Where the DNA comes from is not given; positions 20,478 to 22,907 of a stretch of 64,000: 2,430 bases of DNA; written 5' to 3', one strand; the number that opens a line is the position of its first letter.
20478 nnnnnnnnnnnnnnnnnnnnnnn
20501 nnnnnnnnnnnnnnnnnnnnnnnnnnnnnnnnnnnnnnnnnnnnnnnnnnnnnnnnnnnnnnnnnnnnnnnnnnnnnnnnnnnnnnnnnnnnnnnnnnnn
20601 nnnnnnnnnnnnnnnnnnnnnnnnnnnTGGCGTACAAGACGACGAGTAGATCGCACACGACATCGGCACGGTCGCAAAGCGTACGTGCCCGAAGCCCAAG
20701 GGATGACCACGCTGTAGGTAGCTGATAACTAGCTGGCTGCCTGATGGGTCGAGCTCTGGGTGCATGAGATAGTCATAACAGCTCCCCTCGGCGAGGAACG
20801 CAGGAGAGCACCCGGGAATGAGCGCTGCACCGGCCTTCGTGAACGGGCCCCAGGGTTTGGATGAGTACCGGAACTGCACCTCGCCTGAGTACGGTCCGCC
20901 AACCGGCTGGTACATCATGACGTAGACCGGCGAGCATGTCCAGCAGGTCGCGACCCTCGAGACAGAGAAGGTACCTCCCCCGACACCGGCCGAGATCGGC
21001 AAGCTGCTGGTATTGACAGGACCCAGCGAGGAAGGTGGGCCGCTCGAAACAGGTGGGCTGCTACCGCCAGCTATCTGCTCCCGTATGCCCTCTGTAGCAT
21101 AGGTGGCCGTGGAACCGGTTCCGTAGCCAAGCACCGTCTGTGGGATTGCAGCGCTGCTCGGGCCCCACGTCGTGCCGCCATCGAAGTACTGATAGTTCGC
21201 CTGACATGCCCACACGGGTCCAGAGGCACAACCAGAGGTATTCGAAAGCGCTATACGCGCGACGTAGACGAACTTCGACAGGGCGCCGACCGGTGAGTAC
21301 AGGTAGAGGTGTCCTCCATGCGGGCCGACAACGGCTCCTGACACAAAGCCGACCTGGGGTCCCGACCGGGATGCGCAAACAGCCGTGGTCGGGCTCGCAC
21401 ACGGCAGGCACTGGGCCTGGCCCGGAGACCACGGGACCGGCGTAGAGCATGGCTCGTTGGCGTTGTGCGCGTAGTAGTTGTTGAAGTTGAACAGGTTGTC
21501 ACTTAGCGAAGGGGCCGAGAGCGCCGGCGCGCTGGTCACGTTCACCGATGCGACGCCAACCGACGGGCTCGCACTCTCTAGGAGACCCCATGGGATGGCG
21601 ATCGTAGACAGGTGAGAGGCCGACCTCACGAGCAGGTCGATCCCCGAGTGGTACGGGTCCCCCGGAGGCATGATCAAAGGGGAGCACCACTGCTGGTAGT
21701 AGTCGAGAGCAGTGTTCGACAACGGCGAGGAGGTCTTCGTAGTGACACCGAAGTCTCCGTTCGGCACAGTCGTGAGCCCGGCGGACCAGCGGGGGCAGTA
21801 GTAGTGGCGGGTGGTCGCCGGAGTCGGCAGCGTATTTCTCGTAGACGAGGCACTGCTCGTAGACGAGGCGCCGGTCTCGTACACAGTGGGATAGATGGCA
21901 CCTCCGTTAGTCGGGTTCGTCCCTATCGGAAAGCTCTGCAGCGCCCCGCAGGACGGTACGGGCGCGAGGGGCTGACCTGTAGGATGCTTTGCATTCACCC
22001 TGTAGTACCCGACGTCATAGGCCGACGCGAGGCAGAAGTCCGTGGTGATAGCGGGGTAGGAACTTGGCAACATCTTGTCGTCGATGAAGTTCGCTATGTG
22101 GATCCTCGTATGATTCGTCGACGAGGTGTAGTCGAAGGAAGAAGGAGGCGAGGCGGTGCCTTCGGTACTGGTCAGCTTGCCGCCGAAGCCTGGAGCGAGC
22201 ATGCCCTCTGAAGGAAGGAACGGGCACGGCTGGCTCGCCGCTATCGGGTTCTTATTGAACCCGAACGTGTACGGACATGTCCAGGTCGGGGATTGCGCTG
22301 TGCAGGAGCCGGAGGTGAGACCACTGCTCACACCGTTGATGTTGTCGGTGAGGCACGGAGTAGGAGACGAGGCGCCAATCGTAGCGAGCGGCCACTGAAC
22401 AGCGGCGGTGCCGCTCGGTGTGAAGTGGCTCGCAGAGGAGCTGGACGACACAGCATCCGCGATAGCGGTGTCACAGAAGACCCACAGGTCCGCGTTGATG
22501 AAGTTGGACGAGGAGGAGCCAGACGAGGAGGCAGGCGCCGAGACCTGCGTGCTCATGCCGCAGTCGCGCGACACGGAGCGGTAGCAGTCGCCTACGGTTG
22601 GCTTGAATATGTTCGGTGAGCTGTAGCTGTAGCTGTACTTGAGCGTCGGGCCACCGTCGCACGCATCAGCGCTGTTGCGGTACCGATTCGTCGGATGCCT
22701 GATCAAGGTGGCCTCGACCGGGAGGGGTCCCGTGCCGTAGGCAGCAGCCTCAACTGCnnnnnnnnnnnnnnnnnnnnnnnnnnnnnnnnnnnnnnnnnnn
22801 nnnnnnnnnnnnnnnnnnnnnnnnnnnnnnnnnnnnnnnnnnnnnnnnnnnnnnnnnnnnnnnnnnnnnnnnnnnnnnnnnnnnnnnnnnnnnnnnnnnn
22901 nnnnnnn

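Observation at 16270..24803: Operon of two translationally coupled giant secreted proteins built from Cys-pair propeller blades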

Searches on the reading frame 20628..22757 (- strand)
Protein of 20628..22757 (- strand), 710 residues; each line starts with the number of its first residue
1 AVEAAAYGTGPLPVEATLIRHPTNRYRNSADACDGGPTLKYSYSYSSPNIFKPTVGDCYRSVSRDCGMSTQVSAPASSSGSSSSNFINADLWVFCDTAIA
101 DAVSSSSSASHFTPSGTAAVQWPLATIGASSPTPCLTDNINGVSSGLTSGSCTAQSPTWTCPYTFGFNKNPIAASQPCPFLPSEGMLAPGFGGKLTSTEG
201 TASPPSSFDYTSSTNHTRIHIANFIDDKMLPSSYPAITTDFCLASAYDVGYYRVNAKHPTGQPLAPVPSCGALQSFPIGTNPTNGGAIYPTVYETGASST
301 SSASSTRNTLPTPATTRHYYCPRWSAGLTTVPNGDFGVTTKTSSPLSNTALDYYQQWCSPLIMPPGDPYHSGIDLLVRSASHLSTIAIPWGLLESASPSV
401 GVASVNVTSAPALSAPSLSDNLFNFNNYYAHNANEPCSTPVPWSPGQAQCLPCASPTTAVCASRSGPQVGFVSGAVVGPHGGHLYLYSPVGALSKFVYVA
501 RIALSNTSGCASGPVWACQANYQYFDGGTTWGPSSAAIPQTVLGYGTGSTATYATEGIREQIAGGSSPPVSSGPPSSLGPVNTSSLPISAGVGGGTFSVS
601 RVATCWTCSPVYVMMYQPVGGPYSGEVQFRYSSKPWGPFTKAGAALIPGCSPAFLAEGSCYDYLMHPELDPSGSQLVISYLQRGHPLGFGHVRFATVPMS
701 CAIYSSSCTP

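Call 15: find_homologous_proteins(query=window:20628-22757:-)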
Query window:20628-22757:-: 8000 candidates shared short words with the query, none scored E <= 0.001.

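Call 28: search_protein_representatives(protein=window:20628-22757:-)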
Query: 710 residues. Proteins with E-value up to 0.001 (for the whole library): 5; up to 1e-10: 3; up to 1e-30: 3. The best 5 are listed.
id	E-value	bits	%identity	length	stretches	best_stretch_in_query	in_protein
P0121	0.0e+00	1609.7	100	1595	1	1-710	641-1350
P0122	6.7e-66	239.6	49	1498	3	583-709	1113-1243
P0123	9.7e-54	199.4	51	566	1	392-709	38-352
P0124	2.5e-07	46.0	43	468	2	591-708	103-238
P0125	2.7e-04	36.0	44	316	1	611-681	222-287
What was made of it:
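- Tried and rejected: The exhaustive HMMER search was needed (call 28).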

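Call 31: search_protein_families(library=pfam, proteins=[P0125, P0124, P0123, P0122, window:20628-22757:-], max_evalue=10)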
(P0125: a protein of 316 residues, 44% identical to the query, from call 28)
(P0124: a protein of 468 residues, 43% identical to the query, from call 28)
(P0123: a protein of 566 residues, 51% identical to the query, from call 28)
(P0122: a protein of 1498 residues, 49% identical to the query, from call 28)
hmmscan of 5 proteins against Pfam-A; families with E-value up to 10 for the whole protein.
P0125 (316 aa): 1 family
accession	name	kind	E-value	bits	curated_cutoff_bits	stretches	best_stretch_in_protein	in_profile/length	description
PF13810.12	DUF4185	-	2.5e-13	50.4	39.5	1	141-281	164-295/309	Domain of unknown function (DUF4185)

P0124 (468 aa): 1 family
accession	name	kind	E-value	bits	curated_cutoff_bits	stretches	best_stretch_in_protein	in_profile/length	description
PF19135.5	DUF5818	-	0.025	14.6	27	0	283-300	7-24/57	Protein of unknown function (DUF5818)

P0123 (566 aa): 1 family
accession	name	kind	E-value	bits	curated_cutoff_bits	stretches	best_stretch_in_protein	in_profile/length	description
PF16378.10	DUF4988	-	0.068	13.4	30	2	378-447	65-130/183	Domain of unknown function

P0122 (1498 aa): 6 families
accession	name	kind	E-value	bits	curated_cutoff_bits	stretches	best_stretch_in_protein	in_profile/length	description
PF00041.27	fn3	-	4.2e-17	62.6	25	3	2-90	3-82/84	Fibronectin type III domain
PF25059.1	FN3_DSCAM-DSCAML_C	-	0.00038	21.2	39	1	561-598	39-76/89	DSCAM/DSCAML C-terminal Fn3-like domain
PF13088.12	BNR_2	-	0.0046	16.8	31.4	1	318-453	80-204/277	BNR repeat-like domain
PF15902.12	Sortilin-Vps10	-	0.046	12.9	33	1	227-333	6-110/446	Sortilin, neurotensin receptor 3,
PF25523.1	Ig_RIMBP2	-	0.066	13.6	27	1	99-139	1-48/105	RIMBP2-like, immunoglobulin-like domain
PF16378.10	DUF4988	-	0.16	12.2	30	2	1301-1381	54-130/183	Domain of unknown function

window:20628-22757:- (710 aa): 0 families
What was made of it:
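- On GH183 / DUF4185: No family was reported for the centre at E<=10 (call 31). phmmer to P0125, a PF13810 member at 50.4 bits, gives E 2.7e-4 (calls 28, 31).
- Centre, transitive link: phmmer E 2.7e-4 to P0125 in a 1.84-billion-protein library (call 28); P0125 matches Pfam DUF4185 at 50.4 bits against a cut-off of 39.5 (call 31). No Pfam hit of the P2 centre itself, even at E<=10 (call 31). The centre is so divergent that Pfam DUF4185 does not detect it (call 31).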

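Call 35: search_solved_structures(query=A2, max_evalue=10, show_alignments=2)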
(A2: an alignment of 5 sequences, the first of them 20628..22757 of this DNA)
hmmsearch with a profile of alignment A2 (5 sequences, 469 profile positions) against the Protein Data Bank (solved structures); distinct sequences matched with E-value up to 10: 1.
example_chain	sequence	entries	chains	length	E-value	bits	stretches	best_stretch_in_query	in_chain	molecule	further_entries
3r4y_A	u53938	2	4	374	0.016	17.7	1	359-396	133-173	Glycosyl hydrolase family 32, N terminal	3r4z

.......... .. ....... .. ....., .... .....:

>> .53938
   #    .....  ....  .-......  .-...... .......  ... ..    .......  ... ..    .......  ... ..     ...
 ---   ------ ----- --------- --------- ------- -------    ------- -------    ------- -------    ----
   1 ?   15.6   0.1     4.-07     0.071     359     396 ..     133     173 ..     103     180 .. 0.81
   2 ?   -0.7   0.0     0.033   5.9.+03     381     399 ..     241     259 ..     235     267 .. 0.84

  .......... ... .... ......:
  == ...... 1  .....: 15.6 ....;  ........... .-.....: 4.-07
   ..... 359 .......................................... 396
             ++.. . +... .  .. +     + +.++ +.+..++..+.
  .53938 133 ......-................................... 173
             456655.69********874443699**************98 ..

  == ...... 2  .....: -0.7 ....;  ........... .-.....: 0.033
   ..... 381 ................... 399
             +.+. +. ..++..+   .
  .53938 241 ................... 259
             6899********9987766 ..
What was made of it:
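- Tried and rejected: The centre profile gave only a weak GH117/GH32-type blade hit (3R4Y, E 0.016, call 35).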

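Call 37: find_homologous_proteins(query=A2, max_evalue=0.001)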
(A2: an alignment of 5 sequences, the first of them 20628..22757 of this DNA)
Query A2 (5 sequences): 8000 candidates shared short words with the query, none scored E <= 0.001.
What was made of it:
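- Tried and rejected: Word-indexed homologue search with the P2 centre and with its alignment found no hit at E<=1e-3 (calls 15, 37).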

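Call 47: find_encoding_contigs(protein=P0121, flank=10000, max_places=4)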
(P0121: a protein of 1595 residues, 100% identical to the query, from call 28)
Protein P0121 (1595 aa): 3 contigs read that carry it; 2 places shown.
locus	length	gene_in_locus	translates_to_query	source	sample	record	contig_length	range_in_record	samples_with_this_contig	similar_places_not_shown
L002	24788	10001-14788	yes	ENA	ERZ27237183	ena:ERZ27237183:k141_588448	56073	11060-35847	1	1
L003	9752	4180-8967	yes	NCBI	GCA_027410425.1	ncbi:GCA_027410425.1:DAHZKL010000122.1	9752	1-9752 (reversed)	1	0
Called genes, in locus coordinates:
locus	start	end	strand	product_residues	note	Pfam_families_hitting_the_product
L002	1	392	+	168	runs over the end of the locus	-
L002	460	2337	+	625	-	PF09364:XFP_N, PF03894:XFP, PF09363:XFP_C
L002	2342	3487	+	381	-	PF00871:Acetate_kinase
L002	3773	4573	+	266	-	-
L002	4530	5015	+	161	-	-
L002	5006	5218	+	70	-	-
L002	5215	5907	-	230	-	PF03009:GDPD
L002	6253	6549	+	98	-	PF02467:Whib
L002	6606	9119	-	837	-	PF02811:PHP, PF12282:GAF_PdtaS, PF07536:HWE_HK, PF07568:HisKA_2, PF02518:HATPase_c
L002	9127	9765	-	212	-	PF01596:Methyltransf_3, PF13649:Methyltransf_25 (faint), PF13578:Methyltransf_24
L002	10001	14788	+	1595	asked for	PF00041:fn3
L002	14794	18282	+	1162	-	-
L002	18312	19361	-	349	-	PF03640:Lipoprotein_15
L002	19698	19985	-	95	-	-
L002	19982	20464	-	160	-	PF00436:SSB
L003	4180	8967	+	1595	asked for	PF00041:fn3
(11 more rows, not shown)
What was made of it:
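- Checked: The public gene call instead starts P1 at GTG 19758, 5 nt after the P2 stop (call 47).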

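Call 48: find_encoding_contigs(protein=P0122, flank=10000, max_places=4)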
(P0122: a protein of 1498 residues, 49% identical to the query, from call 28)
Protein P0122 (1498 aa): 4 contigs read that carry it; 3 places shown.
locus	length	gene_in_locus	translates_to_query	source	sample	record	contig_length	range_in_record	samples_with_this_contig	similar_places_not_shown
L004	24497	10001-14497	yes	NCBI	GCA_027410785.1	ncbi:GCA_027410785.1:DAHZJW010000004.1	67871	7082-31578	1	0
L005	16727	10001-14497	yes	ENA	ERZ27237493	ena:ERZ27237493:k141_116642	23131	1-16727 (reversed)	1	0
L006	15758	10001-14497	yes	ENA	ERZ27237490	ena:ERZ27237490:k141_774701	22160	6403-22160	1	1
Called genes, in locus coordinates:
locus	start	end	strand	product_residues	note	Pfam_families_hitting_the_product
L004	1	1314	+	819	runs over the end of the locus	PF18072:FGAR-AT_linker, PF00586:AIRS, PF02769:AIRS_C, PF00586:AIRS, PF02769:AIRS_C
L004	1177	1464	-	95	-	-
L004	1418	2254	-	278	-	PF02811:PHP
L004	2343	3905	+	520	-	PF13522:GATase_6, PF13537:GATase_7 (weak), PF00156:Pribosyltran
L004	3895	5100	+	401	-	PF00586:AIRS, PF02769:AIRS_C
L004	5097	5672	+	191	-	-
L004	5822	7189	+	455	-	PF22494:choice_anch_I (faint)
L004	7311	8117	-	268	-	PF00480:ROK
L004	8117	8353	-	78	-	-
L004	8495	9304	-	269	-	PF00881:Nitroreductase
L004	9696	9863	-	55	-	-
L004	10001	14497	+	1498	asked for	PF00041:fn3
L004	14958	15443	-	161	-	-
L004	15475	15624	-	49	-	-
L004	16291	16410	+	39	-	-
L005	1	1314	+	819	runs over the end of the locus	PF18072:FGAR-AT_linker, PF00586:AIRS, PF02769:AIRS_C, PF00586:AIRS, PF02769:AIRS_C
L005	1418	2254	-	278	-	PF02811:PHP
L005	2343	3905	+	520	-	PF13522:GATase_6, PF13537:GATase_7 (weak), PF00156:Pribosyltran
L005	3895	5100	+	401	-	PF00586:AIRS, PF02769:AIRS_C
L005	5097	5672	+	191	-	-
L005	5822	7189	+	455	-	PF22494:choice_anch_I (faint)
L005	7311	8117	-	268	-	PF00480:ROK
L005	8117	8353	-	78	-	-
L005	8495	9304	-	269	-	PF00881:Nitroreductase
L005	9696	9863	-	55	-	-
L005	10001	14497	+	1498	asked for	PF00041:fn3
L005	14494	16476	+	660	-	-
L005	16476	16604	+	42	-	-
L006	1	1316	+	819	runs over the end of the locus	PF18072:FGAR-AT_linker, PF00586:AIRS, PF02769:AIRS_C, PF00586:AIRS, PF02769:AIRS_C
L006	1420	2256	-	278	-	PF02811:PHP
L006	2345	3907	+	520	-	PF13522:GATase_6, PF13537:GATase_7 (weak), PF00156:Pribosyltran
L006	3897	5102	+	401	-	PF00586:AIRS, PF02769:AIRS_C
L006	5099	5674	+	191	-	-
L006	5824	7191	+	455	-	PF01436:NHL (faint), PF22494:choice_anch_I (faint)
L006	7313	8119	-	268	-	PF00480:ROK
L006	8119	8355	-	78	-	-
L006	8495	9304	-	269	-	PF00881:Nitroreductase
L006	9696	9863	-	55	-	-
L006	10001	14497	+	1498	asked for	PF00041:fn3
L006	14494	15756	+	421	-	?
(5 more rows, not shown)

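Call 49: find_related_loci(query=A2, collection=genome_contigs, flank=10000)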
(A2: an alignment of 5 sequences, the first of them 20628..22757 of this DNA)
Query A2 (710 aa) in genome_contigs; peptide patterns used: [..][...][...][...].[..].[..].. (x = any residue, [..] = any of these).
115 stretches matched a pattern; 1 encode a relative of the query (tblastn E <= 1e-3); 1 distinct loci.
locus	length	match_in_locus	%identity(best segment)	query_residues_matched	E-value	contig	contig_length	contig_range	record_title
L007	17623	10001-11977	37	1-709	2e-102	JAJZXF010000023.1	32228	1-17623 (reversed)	MAG: Actinomycetes bacterium isolate TL1-3.bin48 NODE_967_length_32228_cov_3.795988, whole genome shotgun sequence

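Call 50: predict_structure(alignment_id=A2)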
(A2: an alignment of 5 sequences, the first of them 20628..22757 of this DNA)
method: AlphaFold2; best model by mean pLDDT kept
length: 710 residues; sequences in the alignment: 5
mean_pLDDT: 32.7   pTM: 0.28
mean pLDDT of the five models: 32.7, 29.0, 28.3, 27.2, 27.0
residues with pLDDT >= 90: 0; 70-90: 4; 50-70: 76; < 50: 630
segments of 3 or more residues with pLDDT < 50: 1-597, 604-607, 619-622, 651-660, 662-664, 684-689
pLDDT, mean of each block of 10 residues (from residue 1): 26 31 33 36 31 26 27 35 35 32 29 29 34 32 31 30 26 25 25 26 25 24 27 29 23 30 28 31 31 30 37 32 24 30 29 28 25 25 28 24 23 25 24 26 30 24 24 26 27 28 25 27 31 30 29 28 28 31 26 38 49 60 59 56 61 43 51 61 49 66 59
secondary structure, 60 per line:
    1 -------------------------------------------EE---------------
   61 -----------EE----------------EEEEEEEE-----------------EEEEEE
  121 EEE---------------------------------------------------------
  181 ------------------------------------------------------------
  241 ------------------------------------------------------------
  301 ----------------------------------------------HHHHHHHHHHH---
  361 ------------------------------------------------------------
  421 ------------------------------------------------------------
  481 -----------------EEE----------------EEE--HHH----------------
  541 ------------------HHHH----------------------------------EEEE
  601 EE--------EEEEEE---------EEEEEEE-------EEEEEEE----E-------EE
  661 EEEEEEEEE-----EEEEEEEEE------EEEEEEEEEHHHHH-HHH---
elements in order (helices of 4 or more, strands of 3 or more residues): E90-97 E115-123 H347-357 E498-500 E517-519 H559-562 E597-602 E611-616 E626-632 E640-646 E659-669 E675-683 E690-698 H699-703
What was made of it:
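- On GH183 / DUF4185: AlphaFold with 5 sequences gave mean pLDDT 32.7, which is unusable (call 50).
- AlphaFold on the centre failed (pLDDT 33, call 50), so the fold is unverified.
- Tried and rejected: AlphaFold on the centre with a 5-sequence alignment gave pLDDT 33, so no fold search was run on it (call 50).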

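Call 51: search_dna_similar(query=P0125, collection=phages, mode=protein, max_evalue=1, max_rows=15)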
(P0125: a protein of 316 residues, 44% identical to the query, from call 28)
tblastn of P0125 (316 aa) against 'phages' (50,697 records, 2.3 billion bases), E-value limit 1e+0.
No match.
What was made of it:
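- Tried and rejected: tblastn of a DUF4185 relative against phages (call 51).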

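Call 56: search_dna_similar(query=P0125, collection=plasmids, mode=protein, max_evalue=0.01, max_rows=15)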
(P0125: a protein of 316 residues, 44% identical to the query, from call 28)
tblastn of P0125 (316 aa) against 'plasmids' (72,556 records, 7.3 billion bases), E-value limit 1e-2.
Records with a match: 7; places in all: 11; records where one place covers at least 80% of the query: 3.
Best place of each record, by identity: <60% 7.
By first word of the organism name: Novosphingobium 3; Streptantibioticus 2; Nonomuraea 1; Hymenobacter 1.
By predicted mobility (MOB-suite, as given by PLSDB): non-mobilizable 5; mobilizable 2.
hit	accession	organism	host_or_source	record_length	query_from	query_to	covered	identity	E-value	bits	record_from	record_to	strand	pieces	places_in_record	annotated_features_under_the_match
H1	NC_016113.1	Streptantibioticus cattleyicolor NRRL 8057 = DSM 46488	-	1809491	9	316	97%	29.0%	3e-17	89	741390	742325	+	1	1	none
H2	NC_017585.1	Streptantibioticus cattleyicolor NRRL 8057 = DSM 46488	-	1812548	9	316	97%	29.0%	3e-17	89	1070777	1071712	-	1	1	none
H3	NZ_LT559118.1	Nonomuraea gerenzanensis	-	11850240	1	314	99%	28.2%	4e-11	71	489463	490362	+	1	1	none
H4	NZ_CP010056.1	Hymenobacter sp. DG25B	single cell,soil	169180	149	314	53%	26.7%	1e-6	58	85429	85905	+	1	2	DUF4185 domain-containing protein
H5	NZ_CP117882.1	Novosphingobium sp. KACC 22771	Single cell,soil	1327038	147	303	50%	25.5%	2e-4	50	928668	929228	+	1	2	none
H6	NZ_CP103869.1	Novosphingobium humi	pure culture,soil biofilm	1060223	149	267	38%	27.5%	9e-5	52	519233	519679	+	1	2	none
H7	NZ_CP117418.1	Novosphingobium humi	Single cell,Soil from military shooting ...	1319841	149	267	38%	27.5%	9e-5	52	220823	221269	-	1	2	none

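Call 57: get_annotated_region(hit=H1, flank=900)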
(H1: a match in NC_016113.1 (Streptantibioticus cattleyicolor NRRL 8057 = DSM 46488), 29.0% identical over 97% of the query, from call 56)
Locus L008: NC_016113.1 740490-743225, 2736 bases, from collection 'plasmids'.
description: Streptantibioticus cattleyicolor NRRL 8057 = DSM 46488 plasmid pSCAT, complete sequence
organism: Streptantibioticus cattleyicolor NRRL 8057 = DSM 46488 (NCBI taxid 1003195)
taxonomy: Bacteria; Actinomycetota; Actinomycetes; Kitasatosporales; Streptomycetaceae; Streptantibioticus; Streptantibioticus cattleyicolor; Streptantibioticus cattleyicolor NRRL 8057 = DSM 46488
host: -; source: -; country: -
typing (MOB-suite, as given by PLSDB): mobilizable; relaxase MOBP
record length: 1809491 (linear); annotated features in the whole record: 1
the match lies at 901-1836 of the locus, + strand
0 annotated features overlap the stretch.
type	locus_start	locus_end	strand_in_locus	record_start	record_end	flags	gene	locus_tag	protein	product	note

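Call 58: get_annotated_region(hit=H3, flank=900)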
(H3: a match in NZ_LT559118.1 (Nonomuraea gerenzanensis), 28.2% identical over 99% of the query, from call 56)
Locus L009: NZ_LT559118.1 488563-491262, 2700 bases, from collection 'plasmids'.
description: Nonomuraea gerenzanensis isolate nono1 plasmid I, complete sequence
organism: Nonomuraea gerenzanensis (NCBI taxid 93944)
taxonomy: Bacteria; Actinomycetota; Actinomycetes; Streptosporangiales; Streptosporangiaceae; Nonomuraea; Nonomuraea gerenzanensis
host: -; source: -; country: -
typing (MOB-suite, as given by PLSDB): non-mobilizable
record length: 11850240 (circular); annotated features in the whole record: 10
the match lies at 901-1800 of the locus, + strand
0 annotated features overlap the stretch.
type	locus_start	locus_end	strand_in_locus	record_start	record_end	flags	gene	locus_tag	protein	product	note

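Call 59: get_annotated_region(hit=H4, flank=1200)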
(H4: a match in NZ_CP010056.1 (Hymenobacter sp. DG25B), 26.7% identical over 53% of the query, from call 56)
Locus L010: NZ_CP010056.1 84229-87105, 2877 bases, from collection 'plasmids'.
description: Hymenobacter sp. DG25B plasmid unnamed, complete sequence
organism: Hymenobacter sp. DG25B (NCBI taxid 1385664)
taxonomy: Bacteria; Bacteroidota; Cytophagia; Cytophagales; Hymenobacteraceae; Hymenobacter; Hymenobacter sp. DG25B
host: -; source: single cell,soil; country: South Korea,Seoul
typing (MOB-suite, as given by PLSDB): non-mobilizable
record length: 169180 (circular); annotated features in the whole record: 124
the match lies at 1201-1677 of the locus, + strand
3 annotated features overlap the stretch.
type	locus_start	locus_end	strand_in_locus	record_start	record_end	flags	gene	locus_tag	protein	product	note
CDS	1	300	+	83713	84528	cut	-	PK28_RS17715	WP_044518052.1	hypothetical protein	-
CDS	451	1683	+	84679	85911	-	-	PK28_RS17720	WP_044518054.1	DUF4185 domain-containing protein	-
CDS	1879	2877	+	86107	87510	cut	-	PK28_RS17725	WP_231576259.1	sialate O-acetylesterase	-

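Call 60: get_annotated_region(hit=H5, flank=1200)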
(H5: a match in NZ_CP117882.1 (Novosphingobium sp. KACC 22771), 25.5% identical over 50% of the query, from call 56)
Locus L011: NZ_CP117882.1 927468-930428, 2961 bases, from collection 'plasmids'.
description: Novosphingobium sp. KACC 22771 plasmid unnamed1, complete sequence
organism: Novosphingobium sp. KACC 22771 (NCBI taxid 3025670)
taxonomy: Bacteria; Pseudomonadota; Alphaproteobacteria; Sphingomonadales; Sphingomonadaceae; Novosphingobium; Novosphingobium sp. KACC 22771
host: -; source: Single cell,soil; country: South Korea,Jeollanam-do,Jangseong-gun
typing (MOB-suite, as given by PLSDB): non-mobilizable; mating-pair formation MPF_F
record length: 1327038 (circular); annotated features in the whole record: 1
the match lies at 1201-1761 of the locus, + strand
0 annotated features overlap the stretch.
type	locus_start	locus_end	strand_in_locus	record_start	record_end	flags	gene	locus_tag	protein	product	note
